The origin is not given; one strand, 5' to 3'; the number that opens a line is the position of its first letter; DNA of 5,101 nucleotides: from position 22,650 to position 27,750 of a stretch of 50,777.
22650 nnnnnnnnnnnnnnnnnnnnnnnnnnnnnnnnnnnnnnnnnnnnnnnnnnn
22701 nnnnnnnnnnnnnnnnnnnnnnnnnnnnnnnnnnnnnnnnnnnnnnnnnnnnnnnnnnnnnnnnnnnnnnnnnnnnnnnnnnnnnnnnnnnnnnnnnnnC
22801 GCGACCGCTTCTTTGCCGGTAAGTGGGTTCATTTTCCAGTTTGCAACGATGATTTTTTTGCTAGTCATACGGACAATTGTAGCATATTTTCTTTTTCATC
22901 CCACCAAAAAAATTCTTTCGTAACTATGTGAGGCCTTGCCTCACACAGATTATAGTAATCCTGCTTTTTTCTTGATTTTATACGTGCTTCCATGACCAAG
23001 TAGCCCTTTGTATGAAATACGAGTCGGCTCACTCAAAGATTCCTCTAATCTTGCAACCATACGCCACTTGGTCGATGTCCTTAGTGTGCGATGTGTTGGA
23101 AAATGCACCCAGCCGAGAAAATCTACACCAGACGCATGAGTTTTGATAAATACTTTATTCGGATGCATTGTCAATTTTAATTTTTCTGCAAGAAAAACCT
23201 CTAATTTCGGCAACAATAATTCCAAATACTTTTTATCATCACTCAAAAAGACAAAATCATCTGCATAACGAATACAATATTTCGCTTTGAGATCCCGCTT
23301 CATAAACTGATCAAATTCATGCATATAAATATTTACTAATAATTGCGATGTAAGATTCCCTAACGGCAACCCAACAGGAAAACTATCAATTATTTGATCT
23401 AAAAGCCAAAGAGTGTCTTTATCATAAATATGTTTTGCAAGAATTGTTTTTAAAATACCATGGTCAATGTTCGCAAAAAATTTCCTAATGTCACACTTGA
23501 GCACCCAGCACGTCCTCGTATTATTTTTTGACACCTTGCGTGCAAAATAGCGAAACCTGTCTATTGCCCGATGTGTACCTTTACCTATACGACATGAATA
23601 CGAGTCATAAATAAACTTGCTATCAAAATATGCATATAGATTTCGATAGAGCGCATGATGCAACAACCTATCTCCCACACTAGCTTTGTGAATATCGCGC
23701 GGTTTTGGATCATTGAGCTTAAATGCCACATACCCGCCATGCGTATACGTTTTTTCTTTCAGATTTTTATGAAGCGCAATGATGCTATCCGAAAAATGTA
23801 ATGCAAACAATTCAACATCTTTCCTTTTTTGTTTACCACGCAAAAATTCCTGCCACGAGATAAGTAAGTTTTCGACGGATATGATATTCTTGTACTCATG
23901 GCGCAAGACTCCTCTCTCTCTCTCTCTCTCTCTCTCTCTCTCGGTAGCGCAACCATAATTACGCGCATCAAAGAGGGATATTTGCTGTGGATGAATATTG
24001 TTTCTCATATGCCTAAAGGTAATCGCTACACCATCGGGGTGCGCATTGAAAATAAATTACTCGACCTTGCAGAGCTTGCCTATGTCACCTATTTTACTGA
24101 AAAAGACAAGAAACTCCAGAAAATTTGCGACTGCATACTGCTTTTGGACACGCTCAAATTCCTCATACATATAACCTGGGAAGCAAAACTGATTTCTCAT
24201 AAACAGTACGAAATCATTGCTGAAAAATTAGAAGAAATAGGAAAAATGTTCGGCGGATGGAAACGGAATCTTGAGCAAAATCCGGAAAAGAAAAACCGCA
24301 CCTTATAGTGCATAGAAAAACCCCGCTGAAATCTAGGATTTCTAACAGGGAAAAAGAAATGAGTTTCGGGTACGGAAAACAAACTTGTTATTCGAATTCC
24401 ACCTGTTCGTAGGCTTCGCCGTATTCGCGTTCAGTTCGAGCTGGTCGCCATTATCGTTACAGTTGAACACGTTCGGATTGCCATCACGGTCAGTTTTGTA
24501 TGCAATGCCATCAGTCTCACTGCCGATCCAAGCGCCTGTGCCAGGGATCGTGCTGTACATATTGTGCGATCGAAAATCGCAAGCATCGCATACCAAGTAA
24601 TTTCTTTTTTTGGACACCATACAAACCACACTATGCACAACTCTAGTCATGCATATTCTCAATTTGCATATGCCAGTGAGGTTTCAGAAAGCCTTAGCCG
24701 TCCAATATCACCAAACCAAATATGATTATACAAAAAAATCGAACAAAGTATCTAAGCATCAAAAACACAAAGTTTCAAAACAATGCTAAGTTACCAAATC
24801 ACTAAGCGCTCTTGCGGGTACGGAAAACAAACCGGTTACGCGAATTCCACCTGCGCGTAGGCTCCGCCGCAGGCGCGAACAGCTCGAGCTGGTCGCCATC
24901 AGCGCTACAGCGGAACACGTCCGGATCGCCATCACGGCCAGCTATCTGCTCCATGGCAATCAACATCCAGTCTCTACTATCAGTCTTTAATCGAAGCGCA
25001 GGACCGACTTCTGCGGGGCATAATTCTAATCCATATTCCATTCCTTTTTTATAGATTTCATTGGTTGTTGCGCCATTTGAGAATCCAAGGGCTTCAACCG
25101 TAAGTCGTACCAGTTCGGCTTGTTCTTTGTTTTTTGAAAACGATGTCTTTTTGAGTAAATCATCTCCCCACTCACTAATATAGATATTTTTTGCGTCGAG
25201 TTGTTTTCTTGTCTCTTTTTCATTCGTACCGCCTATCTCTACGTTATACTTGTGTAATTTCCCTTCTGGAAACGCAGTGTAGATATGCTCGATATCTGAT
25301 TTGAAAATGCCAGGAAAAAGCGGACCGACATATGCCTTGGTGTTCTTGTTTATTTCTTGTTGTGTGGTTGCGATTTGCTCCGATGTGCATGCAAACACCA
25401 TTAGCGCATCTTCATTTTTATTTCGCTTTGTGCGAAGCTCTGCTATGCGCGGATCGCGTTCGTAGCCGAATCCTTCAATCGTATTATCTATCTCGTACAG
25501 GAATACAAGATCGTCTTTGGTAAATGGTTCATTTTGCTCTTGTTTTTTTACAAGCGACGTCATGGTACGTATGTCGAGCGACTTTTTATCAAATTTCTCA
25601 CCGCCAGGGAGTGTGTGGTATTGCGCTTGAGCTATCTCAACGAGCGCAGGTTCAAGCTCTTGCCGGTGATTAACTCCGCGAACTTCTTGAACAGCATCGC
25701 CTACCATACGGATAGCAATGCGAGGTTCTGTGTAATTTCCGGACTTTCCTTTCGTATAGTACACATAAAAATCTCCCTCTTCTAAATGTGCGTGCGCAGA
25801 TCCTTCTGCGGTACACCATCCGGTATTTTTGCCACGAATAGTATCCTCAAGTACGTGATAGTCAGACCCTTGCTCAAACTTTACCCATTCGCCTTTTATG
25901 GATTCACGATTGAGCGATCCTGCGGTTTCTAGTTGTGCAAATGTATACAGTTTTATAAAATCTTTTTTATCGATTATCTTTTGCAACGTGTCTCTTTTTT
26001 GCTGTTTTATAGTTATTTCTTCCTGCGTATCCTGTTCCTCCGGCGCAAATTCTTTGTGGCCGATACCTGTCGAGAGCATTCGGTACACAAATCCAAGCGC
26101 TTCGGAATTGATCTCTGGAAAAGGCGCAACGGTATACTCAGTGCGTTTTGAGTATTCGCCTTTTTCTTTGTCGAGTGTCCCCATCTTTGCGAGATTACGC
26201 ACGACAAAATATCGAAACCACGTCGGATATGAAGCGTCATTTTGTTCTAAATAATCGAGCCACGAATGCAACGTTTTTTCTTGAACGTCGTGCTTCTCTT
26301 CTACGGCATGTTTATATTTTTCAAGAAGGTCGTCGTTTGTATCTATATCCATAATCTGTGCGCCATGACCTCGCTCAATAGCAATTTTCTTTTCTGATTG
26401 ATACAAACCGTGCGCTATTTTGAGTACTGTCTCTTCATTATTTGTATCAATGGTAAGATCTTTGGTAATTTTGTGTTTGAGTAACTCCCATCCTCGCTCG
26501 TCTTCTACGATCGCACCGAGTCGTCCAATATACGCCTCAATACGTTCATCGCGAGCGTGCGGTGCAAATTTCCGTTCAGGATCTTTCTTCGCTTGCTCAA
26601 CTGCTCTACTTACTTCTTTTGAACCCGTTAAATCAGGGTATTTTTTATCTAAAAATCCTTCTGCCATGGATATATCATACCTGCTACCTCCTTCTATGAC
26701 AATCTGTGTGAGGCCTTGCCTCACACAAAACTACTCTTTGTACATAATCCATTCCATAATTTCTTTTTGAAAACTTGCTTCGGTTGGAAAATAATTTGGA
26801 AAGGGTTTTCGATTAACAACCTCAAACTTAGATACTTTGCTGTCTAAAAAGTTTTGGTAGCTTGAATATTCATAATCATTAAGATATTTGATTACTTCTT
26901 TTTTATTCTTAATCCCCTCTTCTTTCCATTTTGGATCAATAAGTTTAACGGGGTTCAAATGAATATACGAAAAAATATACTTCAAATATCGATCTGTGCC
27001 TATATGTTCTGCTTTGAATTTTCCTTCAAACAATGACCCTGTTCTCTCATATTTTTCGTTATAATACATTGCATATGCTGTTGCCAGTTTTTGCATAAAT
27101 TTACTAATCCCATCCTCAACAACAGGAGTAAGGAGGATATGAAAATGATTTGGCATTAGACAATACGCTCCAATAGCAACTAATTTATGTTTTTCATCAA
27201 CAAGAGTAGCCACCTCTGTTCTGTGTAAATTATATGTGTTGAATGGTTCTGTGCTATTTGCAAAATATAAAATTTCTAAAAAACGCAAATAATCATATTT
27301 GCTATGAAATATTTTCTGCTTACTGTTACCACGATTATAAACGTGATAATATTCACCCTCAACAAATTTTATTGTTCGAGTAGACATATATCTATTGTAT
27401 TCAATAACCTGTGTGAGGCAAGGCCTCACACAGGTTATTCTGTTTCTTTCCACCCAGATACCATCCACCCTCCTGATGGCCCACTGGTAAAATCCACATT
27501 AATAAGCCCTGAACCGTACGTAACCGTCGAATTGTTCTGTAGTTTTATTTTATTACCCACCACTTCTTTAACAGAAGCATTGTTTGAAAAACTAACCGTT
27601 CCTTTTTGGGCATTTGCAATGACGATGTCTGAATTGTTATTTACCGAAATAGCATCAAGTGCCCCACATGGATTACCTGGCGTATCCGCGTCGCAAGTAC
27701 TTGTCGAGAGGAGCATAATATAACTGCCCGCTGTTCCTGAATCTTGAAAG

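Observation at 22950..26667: Complete diversity-generating retroelement with adenine-only TR/VR divergence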

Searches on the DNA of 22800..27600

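Call 77: search_rna_families(source=window, start=22800, end=27600, threshold=evalue, max_evalue=1)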
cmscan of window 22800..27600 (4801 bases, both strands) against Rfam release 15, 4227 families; matches with E-value up to 1: 0.
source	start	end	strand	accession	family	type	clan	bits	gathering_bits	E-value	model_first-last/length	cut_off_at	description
